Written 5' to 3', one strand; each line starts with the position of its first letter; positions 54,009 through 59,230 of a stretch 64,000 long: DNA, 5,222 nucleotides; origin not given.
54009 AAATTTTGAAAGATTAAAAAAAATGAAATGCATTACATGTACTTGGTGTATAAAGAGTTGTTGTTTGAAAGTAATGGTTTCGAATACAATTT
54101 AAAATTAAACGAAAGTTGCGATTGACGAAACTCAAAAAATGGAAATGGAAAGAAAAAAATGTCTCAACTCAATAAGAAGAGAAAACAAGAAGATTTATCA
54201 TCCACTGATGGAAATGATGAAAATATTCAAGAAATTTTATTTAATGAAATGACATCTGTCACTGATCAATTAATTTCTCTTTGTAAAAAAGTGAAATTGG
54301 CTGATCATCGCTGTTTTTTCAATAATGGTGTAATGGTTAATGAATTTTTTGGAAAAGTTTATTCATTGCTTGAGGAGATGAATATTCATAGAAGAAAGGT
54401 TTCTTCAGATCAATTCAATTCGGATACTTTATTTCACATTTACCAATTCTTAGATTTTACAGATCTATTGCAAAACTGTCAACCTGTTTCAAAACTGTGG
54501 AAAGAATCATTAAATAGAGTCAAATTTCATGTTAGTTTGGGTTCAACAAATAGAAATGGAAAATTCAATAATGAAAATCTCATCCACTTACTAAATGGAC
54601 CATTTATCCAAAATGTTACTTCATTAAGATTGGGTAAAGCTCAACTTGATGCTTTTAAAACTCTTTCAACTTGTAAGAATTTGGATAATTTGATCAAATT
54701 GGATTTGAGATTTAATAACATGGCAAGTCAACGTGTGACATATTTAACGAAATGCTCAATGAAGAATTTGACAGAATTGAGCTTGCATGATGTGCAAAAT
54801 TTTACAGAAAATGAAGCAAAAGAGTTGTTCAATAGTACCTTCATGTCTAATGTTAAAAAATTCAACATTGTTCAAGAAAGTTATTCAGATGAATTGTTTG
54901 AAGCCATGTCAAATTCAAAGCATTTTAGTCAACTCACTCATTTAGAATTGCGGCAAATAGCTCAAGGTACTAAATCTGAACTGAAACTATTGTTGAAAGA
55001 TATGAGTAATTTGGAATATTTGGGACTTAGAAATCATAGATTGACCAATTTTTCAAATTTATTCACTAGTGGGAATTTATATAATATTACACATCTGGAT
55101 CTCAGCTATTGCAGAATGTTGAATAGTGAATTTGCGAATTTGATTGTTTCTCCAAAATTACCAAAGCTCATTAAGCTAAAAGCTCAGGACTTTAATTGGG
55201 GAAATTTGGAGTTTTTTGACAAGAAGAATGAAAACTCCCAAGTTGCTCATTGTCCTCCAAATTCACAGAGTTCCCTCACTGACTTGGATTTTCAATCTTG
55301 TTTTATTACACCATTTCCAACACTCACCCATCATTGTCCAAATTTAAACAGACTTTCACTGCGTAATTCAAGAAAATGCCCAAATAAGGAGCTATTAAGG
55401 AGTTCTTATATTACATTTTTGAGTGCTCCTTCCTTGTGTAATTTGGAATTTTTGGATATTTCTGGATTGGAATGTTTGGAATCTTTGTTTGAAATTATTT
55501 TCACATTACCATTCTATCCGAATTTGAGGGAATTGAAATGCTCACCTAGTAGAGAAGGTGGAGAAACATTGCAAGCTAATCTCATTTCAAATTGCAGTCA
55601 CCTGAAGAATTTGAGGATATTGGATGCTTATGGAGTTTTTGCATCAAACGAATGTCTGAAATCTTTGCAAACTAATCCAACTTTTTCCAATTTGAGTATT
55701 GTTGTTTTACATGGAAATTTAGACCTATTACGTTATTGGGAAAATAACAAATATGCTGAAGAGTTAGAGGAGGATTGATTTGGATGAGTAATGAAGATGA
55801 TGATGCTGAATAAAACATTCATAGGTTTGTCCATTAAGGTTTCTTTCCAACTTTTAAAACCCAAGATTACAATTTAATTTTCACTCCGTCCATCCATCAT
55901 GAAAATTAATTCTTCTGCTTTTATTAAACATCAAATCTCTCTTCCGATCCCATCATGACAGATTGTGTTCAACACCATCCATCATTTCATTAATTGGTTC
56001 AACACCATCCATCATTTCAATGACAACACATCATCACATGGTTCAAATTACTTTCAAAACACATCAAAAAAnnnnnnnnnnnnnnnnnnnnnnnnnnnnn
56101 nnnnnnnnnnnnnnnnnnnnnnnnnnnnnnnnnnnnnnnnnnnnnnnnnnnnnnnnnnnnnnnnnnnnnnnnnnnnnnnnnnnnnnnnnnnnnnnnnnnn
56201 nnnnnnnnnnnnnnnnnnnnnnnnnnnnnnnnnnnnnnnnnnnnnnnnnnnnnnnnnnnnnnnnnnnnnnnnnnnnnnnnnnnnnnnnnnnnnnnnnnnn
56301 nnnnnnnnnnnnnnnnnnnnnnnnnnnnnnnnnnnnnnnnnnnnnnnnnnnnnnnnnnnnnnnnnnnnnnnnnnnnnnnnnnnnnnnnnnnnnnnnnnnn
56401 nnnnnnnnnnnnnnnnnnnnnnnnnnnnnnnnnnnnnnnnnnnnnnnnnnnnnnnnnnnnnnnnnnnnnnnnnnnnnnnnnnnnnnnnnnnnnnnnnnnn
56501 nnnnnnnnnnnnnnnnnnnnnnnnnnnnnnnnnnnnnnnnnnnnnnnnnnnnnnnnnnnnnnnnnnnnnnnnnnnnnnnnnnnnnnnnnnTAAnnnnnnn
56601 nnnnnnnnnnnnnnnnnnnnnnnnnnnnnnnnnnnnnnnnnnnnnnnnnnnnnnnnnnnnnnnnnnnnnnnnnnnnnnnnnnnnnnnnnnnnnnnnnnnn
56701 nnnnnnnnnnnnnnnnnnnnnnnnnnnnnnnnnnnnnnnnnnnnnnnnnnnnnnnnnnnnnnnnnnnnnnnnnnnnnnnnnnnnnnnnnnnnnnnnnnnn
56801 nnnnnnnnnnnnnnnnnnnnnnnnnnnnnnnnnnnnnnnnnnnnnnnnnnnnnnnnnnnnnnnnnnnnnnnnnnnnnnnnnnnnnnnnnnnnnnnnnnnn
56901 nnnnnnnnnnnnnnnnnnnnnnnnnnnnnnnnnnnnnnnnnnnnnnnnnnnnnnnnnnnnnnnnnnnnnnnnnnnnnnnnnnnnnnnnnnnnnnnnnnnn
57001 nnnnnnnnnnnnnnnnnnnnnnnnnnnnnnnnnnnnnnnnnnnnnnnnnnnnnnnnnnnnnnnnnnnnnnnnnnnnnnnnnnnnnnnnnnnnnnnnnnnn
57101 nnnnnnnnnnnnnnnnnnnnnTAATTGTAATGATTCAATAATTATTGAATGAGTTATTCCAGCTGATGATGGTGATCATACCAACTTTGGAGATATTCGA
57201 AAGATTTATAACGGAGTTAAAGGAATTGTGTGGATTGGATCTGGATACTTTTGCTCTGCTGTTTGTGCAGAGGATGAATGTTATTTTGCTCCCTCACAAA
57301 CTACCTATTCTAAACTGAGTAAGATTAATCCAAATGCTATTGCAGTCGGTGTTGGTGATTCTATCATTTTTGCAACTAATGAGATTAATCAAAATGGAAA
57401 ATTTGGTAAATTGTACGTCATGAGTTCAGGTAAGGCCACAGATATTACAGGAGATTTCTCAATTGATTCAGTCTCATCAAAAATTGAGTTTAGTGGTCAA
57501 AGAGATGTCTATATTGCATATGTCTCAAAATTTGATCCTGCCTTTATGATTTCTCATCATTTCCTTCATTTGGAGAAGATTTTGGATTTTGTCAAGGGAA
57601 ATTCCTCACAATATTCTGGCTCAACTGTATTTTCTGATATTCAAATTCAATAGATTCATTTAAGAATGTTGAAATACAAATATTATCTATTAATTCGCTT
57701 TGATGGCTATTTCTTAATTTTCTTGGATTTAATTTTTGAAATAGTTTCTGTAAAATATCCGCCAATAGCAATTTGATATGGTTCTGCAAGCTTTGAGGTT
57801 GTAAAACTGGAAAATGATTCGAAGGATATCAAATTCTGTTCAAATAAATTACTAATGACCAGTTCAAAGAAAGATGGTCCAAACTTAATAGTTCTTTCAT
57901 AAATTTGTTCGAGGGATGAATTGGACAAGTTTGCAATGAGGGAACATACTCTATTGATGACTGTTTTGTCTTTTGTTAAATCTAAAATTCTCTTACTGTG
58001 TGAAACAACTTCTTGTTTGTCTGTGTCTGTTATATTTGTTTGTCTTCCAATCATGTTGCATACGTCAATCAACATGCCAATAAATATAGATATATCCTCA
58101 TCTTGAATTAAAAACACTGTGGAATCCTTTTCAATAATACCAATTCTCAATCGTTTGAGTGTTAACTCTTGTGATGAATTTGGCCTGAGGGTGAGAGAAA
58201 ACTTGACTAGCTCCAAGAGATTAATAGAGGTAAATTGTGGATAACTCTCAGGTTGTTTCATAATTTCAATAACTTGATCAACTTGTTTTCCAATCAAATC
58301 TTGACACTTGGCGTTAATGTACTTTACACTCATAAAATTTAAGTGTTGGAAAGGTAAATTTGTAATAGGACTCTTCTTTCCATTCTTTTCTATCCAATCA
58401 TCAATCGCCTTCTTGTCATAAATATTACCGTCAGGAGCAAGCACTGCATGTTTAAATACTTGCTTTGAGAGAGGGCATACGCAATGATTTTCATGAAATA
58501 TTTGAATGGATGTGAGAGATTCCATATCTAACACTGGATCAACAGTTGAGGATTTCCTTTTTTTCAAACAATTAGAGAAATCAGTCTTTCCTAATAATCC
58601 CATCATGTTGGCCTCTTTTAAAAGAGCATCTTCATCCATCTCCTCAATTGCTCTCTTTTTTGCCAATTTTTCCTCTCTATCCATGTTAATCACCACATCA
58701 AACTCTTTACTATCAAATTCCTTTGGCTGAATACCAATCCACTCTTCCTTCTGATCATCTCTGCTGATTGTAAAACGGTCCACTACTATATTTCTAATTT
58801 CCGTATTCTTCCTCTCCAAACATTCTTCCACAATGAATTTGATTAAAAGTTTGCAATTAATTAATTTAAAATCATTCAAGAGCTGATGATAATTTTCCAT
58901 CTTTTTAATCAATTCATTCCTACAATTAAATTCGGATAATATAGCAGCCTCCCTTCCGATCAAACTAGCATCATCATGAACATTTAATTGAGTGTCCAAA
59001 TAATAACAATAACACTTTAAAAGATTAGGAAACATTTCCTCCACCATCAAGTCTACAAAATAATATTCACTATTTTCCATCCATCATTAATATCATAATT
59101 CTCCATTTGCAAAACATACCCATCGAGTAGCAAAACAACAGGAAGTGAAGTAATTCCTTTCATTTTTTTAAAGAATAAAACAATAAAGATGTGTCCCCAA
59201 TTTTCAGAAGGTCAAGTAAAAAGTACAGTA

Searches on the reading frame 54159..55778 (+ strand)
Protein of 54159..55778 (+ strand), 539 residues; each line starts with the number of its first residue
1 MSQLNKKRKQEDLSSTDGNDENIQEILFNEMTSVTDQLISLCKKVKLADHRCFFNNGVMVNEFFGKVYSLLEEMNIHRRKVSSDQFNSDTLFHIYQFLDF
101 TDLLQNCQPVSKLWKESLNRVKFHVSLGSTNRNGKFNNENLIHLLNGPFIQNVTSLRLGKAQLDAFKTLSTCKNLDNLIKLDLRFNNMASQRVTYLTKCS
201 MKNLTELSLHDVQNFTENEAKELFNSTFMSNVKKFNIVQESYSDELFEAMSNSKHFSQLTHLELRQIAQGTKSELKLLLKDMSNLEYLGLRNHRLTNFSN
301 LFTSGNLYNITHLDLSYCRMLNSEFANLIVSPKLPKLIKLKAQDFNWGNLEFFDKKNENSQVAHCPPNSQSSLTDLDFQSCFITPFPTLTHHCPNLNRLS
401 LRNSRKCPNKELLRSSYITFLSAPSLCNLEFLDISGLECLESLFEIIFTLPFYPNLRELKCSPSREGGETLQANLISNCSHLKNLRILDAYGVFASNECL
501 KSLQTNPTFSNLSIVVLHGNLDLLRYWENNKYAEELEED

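Call 48: search_protein_families(library=pfam, max_evalue=0.00001, proteins=[window:54159-55778:+])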
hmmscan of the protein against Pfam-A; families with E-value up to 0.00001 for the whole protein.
window:54159-55778:+ (539 aa): 1 family
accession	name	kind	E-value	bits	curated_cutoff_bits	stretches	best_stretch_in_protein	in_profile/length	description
PF12799.13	LRR_4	-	2.7e-07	31.1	27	0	177-210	2-32/44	Leucine Rich repeats (2 copies)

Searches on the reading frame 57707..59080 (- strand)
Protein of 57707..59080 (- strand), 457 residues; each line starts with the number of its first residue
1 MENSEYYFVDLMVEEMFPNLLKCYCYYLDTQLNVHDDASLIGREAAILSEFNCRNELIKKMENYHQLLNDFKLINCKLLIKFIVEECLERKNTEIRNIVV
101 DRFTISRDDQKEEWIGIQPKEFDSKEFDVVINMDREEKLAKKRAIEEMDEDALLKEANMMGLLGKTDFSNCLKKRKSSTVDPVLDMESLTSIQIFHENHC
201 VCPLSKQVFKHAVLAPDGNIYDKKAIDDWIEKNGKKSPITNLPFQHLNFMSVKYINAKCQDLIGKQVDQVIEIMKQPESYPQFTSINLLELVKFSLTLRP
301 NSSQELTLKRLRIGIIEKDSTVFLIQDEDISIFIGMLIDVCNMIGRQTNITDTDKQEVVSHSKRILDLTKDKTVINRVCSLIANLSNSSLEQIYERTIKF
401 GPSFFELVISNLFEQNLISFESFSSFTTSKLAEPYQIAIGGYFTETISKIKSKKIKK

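Call 48: search_protein_families(library=pfam, max_evalue=0.00001, proteins=[window:57707-59080:-])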
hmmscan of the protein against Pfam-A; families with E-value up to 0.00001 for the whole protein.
window:57707-59080:- (457 aa): 1 family
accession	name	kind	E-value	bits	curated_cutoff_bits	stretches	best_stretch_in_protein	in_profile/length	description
PF04564.21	U-box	-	3.2e-07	30.8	21.4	1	201-258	6-63/73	U-box domain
